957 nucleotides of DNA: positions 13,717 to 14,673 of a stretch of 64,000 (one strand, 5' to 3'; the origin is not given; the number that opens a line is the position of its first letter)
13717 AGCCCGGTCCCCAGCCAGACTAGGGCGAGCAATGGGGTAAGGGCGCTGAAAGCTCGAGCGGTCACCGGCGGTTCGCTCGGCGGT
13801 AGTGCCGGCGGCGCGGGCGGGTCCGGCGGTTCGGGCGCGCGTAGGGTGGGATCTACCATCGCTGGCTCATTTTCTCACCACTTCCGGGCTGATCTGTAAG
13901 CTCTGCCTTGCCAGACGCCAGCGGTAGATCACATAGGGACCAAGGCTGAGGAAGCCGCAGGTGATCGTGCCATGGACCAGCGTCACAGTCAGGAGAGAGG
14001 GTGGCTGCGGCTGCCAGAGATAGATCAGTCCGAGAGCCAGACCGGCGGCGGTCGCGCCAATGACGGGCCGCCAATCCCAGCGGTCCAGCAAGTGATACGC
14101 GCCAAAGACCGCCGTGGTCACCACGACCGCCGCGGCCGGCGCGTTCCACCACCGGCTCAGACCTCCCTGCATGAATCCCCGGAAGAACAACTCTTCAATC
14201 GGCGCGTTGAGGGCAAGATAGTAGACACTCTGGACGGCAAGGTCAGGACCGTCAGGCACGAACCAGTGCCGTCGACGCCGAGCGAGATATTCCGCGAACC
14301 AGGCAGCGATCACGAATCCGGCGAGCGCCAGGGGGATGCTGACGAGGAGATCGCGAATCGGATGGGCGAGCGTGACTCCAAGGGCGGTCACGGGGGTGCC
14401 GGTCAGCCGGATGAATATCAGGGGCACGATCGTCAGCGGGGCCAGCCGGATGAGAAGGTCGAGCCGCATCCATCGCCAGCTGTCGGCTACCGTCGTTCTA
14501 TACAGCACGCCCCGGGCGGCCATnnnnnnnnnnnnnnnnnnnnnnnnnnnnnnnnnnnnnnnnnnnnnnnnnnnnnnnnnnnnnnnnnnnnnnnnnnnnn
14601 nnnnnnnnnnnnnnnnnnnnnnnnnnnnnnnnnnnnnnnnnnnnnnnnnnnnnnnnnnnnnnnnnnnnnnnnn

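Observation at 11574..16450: MarR-linked operon of membrane proteases: atypical FtsH-like AAA/M41 protease with zinc ribbon, CPBP(Abi) protease and a tandem beta-sandwich membrane protein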

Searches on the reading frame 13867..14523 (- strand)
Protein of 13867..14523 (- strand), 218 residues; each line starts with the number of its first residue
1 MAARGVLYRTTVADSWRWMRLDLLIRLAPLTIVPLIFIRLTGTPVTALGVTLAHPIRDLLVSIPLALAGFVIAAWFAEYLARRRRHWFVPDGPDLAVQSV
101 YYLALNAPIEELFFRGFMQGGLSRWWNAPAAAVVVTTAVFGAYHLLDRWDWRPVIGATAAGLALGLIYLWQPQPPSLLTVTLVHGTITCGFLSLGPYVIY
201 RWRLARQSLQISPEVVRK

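Call 3: search_protein_families(library=pfam, proteins=[window:13867-14523:-], max_evalue=0.01)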
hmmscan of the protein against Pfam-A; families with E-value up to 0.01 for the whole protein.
window:13867-14523:- (218 aa): 1 family
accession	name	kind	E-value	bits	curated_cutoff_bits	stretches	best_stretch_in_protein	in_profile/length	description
PF02517.21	Rce1-like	-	3.3e-16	59.8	22.4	1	95-187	4-90/93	Type II CAAX prenyl endopeptidase Rce1-like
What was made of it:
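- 13867..14523 (-): CPBP / Rce1-like glutamic intramembrane protease (218 aa). PF02517 3.3e-16, 59.8 bits against a cut-off of 22.4 (call 3).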

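Call 4: search_protein_families(library=ncbifam, proteins=[window:13867-14523:-], max_evalue=0.01)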
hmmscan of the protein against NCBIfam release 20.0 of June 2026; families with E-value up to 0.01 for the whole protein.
window:13867-14523:- (218 aa): 6 families
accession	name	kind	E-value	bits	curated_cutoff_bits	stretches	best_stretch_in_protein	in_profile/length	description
NF040589.1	CPBP_Synerg_MrtS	equivalog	4.6e-09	36.7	130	1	70-155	54-131/170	Synerg-CTERM system glutamic-type intramembrane protease MrtS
NF033192.3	CPBP_JDVT_MrtJ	equivalog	2.1e-08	34.8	75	1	106-192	7-96/98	JDVT-CTERM system glutamic-type intramembrane protease MrtJ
NF041647.1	ABC_perm_CPBP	equivalog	1e-07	31.1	435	1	109-184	556-623/636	ABC transporter permease subunit/CPBP intramembrane protease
NF040594.1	CPBP_fam_MrtC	equivalog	0.00013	21.8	195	1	57-146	76-174/221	myxosortase MrtC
NF040914.1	Mrt_core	domain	0.00041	20.4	100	1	103-147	8-61/108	myxosortase family intramembrane protease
NF040674.1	CPBP_fam_MrtP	equivalog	0.0015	18.1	250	1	108-148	258-307/354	myxosortase MrtP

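Call 35: find_homologous_proteins(query=window:13867-14523:-, max_evalue=0.001)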
Query window:13867-14523:- (218 aa): 236 proteins with E <= 0.001 among 5325 candidates; the best 120 are listed.
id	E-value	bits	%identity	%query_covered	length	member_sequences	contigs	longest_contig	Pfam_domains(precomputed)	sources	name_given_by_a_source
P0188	2.4e-139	481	100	100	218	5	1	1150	PF02517.22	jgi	-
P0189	1.9e-110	386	79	97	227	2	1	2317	PF02517.22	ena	-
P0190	2.7e-110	386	80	100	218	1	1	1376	PF02517.22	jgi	-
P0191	2.2e-108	379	80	99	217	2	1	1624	PF02517.22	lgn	-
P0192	6.2e-108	378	81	97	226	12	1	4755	PF02517.22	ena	-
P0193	3.8e-107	375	78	97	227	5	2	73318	PF02517.22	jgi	jgi:membrane protease YdiL (CAAX protease family)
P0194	5.5e-107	375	77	96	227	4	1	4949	PF02517.22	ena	-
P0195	9.2e-107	374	78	97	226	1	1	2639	PF02517.22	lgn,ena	-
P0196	1.2e-106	374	78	97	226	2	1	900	PF02517.22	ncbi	-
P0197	2.3e-106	373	77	97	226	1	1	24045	PF02517.22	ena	-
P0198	2.5e-106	373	77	97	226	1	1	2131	PF02517.22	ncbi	-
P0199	3.8e-106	372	77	100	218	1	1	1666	PF02517.22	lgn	-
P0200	2.0e-105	370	76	100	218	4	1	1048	PF02517.22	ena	-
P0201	3.8e-105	369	77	97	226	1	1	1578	PF02517.22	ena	-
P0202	1.2e-104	367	76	98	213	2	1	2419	PF02517.22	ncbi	-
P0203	2.2e-104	366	75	100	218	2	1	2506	PF02517.22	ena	-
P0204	5.2e-104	365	78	97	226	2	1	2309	PF02517.22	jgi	-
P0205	1.1e-103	364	76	97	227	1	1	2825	PF02517.22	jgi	-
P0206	1.2e-103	364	77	99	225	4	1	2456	PF02517.22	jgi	jgi:membrane protease YdiL (CAAX protease family)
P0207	1.4e-103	364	76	99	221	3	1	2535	PF02517.22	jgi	-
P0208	7.2e-103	361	74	98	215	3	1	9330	PF02517.22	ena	-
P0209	3.9e-102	359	75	100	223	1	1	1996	PF02517.22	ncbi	-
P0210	4.7e-102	359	75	97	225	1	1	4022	PF02517.22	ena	-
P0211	2.0e-101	357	75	97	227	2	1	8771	PF02517.22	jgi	-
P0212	3.8e-101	356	74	98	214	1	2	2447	PF02517.22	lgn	-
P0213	5.6e-101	355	72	99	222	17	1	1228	PF02517.22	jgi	jgi:membrane protease YdiL (CAAX protease family)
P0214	6.1e-101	355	74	98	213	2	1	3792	PF02517.22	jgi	jgi:membrane protease YdiL (CAAX protease family)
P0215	9.5e-101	354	76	96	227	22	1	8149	PF02517.22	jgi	-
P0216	1.1e-100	354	74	100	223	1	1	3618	PF02517.22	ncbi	-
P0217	3.1e-100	353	75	97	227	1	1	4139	PF02517.22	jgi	jgi:CAAX protease family protein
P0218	6.3e-100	352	73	100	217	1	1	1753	PF02517.22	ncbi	-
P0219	1.5e-99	351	72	99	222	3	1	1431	PF02517.22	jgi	jgi:membrane protease YdiL (CAAX protease family)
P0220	2.6e-98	346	70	98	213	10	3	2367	PF02517.22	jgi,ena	jgi:membrane protease YdiL (CAAX protease family)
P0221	1.1e-95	338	70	98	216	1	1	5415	PF02517.22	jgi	jgi:uncharacterized protein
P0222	1.7e-95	337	72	98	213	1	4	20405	PF02517.22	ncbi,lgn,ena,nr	ncbi:MAG TPA: CPBP family intramembrane glutamic endopeptidase [Candidatus Angelobacter sp.]|nr:CPBP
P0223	1.9e-95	337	76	92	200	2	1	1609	PF02517.22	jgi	jgi:membrane protease YdiL (CAAX protease family)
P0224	4.1e-95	336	70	98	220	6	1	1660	PF02517.22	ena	-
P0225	5.4e-95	336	71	98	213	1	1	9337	PF02517.22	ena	-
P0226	5.7e-95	336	70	97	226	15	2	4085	PF02517.22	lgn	-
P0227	8.2e-95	335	75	92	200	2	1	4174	PF02517.22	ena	-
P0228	1.0e-94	335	68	98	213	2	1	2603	PF02517.22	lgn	-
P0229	5.4e-93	329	69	98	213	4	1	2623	PF02517.22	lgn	-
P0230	7.8e-93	329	68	98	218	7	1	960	PF02517.22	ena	-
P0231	1.4e-92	328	69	98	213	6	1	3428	PF02517.22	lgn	-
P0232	1.6e-92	328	74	92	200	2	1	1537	PF02517.22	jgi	jgi:hypothetical protein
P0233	8.4e-92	325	69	98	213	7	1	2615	PF02517.22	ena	-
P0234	9.0e-92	325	69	98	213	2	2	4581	PF02517.22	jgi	jgi:membrane protease YdiL (CAAX protease family)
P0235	9.6e-92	325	72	92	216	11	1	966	PF02517.22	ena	-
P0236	5.1e-91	323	69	98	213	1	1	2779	PF02517.22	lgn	-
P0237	7.9e-91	322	68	96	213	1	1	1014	PF02517.22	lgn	-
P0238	1.3e-90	321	74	92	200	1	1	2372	PF02517.22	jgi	jgi:uncharacterized protein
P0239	1.4e-90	321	74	89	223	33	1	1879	PF02517.22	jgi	-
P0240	1.6e-90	321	69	94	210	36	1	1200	PF02517.22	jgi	-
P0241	2.4e-90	320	66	100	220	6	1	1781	PF02517.22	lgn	-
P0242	3.2e-90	320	71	90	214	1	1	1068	PF02517.22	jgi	jgi:membrane protease YdiL (CAAX protease family)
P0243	5.2e-90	319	70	95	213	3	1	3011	PF02517.22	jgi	jgi:membrane protease YdiL (CAAX protease family)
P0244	1.2e-89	318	66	98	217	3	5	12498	PF02517.22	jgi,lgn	jgi:membrane protease YdiL (CAAX protease family)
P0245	1.3e-89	318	71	89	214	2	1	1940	PF02517.22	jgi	jgi:membrane protease YdiL (CAAX protease family)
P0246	2.0e-89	317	66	98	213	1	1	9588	PF02517.22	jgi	jgi:membrane protease YdiL (CAAX protease family)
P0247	2.2e-89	317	69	94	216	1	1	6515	PF02517.22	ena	-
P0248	2.9e-89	317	72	94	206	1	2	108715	PF02517.22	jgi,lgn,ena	-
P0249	3.0e-89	317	71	90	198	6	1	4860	PF02517.22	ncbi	-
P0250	7.6e-89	315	72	89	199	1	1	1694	PF02517.22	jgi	jgi:membrane protease YdiL (CAAX protease family)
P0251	7.9e-89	315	70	90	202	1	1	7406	PF02517.22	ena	-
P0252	1.1e-88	315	71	92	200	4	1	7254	PF02517.22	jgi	jgi:membrane protease YdiL (CAAX protease family)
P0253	1.7e-88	314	71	92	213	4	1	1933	PF02517.22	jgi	-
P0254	2.1e-88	314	73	89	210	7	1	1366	PF02517.22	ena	-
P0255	2.5e-88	314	65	98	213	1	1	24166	PF02517.22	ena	-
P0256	5.1e-88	313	64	98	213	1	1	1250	PF02517.22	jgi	jgi:membrane protease YdiL (CAAX protease family)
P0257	5.8e-88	313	68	95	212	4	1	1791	PF02517.22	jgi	-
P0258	9.4e-88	312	72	89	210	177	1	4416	PF02517.22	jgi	jgi:membrane protease YdiL (CAAX protease family)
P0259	1.5e-87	311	70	93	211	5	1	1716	PF02517.22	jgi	jgi:membrane protease YdiL (CAAX protease family)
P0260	1.6e-87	311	67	92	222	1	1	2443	PF02517.22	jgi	jgi:uncharacterized protein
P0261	1.9e-87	311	64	100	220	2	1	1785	PF02517.22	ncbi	-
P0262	2.0e-87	311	65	95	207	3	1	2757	PF02517.22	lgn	-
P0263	2.2e-87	311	70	90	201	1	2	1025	PF02517.22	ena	-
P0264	2.5e-87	311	74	85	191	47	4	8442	PF02517.22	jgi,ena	-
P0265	4.1e-87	310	65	98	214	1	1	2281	PF02517.22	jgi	jgi:membrane protease YdiL (CAAX protease family)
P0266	4.7e-87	310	68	92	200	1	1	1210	PF02517.22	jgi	jgi:membrane protease YdiL (CAAX protease family)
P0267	5.7e-87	309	70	90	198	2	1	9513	PF02517.22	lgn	-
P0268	6.3e-87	309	70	86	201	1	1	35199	PF02517.22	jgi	jgi:membrane protease YdiL (CAAX protease family)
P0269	6.7e-87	309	68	90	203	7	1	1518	PF02517.22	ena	-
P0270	7.3e-87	309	64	100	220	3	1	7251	PF02517.22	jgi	jgi:membrane protease YdiL (CAAX protease family)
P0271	7.4e-87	309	69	90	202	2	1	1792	PF02517.22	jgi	jgi:CAAX protease family protein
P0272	1.0e-86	308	71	92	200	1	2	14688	PF02517.22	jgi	jgi:membrane protease YdiL (CAAX protease family)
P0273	1.4e-86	308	69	93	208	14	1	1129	PF02517.22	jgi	-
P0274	1.5e-86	308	69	94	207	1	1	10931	PF02517.22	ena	-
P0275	2.1e-86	307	68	92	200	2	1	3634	PF02517.22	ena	-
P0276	2.3e-86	307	68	94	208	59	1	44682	PF02517.22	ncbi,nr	ncbi:MAG TPA: CPBP family intramembrane glutamic endopeptidase [Candidatus Dormibacteraeota bacteriu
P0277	2.7e-86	307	65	95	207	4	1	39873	PF02517.22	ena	-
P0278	3.6e-86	307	70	92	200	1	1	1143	PF02517.22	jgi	jgi:membrane protease YdiL (CAAX protease family)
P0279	5.1e-86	306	71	90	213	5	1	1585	PF02517.22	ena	-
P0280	1.0e-85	305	69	92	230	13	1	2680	PF02517.22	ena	-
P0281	1.1e-85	305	69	92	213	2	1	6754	PF02517.22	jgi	jgi:membrane protease YdiL (CAAX protease family)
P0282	1.6e-85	305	72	85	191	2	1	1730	PF02517.22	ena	-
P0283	2.0e-85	304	70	90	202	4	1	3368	PF02517.22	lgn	-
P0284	2.3e-85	304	68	91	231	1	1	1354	PF02517.22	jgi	jgi:membrane protease YdiL (CAAX protease family)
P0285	5.1e-85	303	64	96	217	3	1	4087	PF02517.22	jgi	jgi:membrane protease YdiL (CAAX protease family)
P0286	6.5e-85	303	70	87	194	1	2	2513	PF02517.22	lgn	-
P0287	8.3e-85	302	68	92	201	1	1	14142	PF02517.22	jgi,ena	-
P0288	8.8e-85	302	69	89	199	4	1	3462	PF02517.22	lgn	-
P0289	9.3e-85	302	67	90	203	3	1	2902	PF02517.22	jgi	jgi:membrane protease YdiL (CAAX protease family)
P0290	1.2e-84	302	67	93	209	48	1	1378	PF02517.22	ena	-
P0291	1.3e-84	302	70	90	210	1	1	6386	PF02517.22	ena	-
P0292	1.4e-84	302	64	97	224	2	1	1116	PF02517.22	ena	-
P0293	1.7e-84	301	63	95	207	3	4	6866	PF02517.22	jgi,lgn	jgi:membrane protease YdiL (CAAX protease family)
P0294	1.9e-84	301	69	90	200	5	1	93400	PF02517.22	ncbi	ncbi:MAG TPA: CPBP family intramembrane glutamic endopeptidase [Candidatus Dormibacteraeota bacteriu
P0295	3.3e-84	300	70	88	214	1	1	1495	PF02517.22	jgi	jgi:membrane protease YdiL (CAAX protease family)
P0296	3.7e-84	300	64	95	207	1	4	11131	PF02517.22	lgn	-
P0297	4.9e-84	300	72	88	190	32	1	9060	PF02517.22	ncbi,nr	ncbi:MAG: CPBP family intramembrane metalloprotease [Chloroflexi bacterium]|nr:MAG: CPBP family intr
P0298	5.3e-84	300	65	90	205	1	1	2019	PF02517.22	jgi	jgi:membrane protease YdiL (CAAX protease family)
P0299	7.7e-84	299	62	98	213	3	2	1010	PF02517.22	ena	-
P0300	9.0e-84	299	72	85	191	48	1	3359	PF02517.22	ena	-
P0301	1.1e-83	299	68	90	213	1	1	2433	PF02517.22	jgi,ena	-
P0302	1.1e-83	299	70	89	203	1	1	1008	PF02517.22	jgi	jgi:membrane protease YdiL (CAAX protease family)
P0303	1.3e-83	298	63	98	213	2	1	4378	PF02517.22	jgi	jgi:membrane protease YdiL (CAAX protease family)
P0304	1.5e-83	298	70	87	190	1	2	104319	PF02517.22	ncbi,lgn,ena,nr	ncbi:MAG TPA: CPBP family intramembrane glutamic endopeptidase [Candidatus Dormibacteraeota bacteriu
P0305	1.5e-83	298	70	89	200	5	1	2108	PF02517.22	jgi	jgi:membrane protease YdiL (CAAX protease family)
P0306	1.6e-83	298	73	85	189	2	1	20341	PF02517.22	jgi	jgi:membrane protease YdiL (CAAX protease family)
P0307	2.1e-83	298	72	85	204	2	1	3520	PF02517.22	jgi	jgi:membrane protease YdiL (CAAX protease family)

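Call 36: find_encoding_contigs(protein=P0304, flank=5000, max_places=2)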
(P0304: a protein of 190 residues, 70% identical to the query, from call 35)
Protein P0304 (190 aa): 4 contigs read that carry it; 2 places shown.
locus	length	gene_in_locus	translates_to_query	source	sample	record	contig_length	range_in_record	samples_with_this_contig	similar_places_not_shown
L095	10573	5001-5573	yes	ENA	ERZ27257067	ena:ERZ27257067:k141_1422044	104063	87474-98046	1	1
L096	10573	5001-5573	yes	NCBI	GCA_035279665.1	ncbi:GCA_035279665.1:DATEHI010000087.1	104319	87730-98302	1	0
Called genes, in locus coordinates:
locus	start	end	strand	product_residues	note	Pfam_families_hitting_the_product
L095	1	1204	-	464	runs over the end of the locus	PF01425:Amidase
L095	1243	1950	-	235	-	-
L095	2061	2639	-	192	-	PF04264:YceI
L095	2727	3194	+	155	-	PF01047:MarR, PF12802:MarR_2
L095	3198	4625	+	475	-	PF07690:MFS_1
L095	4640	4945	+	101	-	PF07876:Dabb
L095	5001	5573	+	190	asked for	PF02517:Rce1-like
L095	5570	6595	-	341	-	PF03320:FBPase_glpX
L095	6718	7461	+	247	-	PF01553:Acyltransferase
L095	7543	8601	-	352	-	-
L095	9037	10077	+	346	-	PF00127:Copper-bind (faint)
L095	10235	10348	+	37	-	-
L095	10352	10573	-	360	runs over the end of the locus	PF21338:Top1B_N_bact, PF01028:Topoisom_I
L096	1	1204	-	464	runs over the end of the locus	PF01425:Amidase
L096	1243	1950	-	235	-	-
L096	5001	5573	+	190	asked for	PF02517:Rce1-like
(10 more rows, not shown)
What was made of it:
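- L095 carries an MFS transporter in the same marR-led operon (call 36), which fits a MarR-type stress or efflux regulon.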

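Call 37: find_encoding_contigs(protein=P0248, flank=5000, max_places=2)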
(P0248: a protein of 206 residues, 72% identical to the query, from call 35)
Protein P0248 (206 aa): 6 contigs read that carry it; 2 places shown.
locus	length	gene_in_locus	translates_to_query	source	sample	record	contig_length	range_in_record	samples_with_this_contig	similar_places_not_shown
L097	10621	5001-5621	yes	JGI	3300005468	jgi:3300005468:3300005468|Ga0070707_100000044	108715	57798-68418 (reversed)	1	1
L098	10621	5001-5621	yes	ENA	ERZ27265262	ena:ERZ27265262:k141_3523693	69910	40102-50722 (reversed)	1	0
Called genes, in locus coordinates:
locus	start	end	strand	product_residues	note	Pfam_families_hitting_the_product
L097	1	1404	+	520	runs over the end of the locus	PF21167:DUF6851, PF22778:VCPO_2nd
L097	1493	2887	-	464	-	PF01425:Amidase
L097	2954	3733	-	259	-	-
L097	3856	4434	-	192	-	PF04264:YceI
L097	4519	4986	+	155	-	PF01047:MarR, PF12802:MarR_2, PF13412:HTH_24 (weak)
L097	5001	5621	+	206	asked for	PF02517:Rce1-like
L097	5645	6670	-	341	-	PF03320:FBPase_glpX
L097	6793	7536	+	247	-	PF01553:Acyltransferase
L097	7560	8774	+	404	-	PF00155:Aminotran_1_2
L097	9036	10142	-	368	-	PF21338:Top1B_N_bact, PF01028:Topoisom_I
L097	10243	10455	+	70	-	PF18919:DUF5670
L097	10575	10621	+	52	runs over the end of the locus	-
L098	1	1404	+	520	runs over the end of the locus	PF21167:DUF6851, PF22778:VCPO_2nd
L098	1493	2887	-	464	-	PF01425:Amidase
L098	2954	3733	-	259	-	-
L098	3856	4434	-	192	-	PF04264:YceI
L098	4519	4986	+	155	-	PF01047:MarR, PF12802:MarR_2, PF13412:HTH_24 (weak)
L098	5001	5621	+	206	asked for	PF02517:Rce1-like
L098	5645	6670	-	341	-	PF03320:FBPase_glpX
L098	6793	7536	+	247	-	PF01553:Acyltransferase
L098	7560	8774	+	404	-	PF00155:Aminotran_1_2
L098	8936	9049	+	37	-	-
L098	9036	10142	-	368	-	PF21338:Top1B_N_bact, PF01028:Topoisom_I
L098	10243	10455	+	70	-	PF18919:DUF5670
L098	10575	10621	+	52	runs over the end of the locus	-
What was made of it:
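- CPBP is retained alone at the same site in L095-L098 (calls 36, 37).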

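Call 47: search_protein_families(library=padloc, proteins=[window:13867-14523:-], max_evalue=0.01)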
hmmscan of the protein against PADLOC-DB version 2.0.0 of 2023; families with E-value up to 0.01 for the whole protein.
window:13867-14523:- (218 aa): 0 families

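Call 74: search_solved_structures(query=A2, max_evalue=10, show_alignments=2)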
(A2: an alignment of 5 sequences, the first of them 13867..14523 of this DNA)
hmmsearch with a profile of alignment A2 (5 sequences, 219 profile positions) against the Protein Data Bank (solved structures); distinct sequences matched with E-value up to 10: 1.
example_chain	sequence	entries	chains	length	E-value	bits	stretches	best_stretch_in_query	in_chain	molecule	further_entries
9lth_A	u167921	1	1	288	0.22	14.6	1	69-113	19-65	Transcriptional regulator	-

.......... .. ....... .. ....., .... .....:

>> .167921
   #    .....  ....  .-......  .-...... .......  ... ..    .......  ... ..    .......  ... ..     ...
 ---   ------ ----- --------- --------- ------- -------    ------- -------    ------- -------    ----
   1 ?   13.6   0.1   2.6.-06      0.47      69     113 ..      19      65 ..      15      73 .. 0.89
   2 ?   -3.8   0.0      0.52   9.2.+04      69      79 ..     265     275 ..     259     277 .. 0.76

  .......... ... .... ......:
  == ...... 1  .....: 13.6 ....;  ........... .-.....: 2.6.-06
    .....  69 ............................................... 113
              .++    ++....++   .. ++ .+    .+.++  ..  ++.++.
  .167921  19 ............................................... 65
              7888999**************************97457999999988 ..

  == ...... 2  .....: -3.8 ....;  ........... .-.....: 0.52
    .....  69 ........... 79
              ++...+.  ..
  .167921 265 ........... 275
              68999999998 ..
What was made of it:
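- Tried and rejected: There was no significant hit (call 74), so the motif assignment rests on the Pfam match and on general knowledge of the family.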
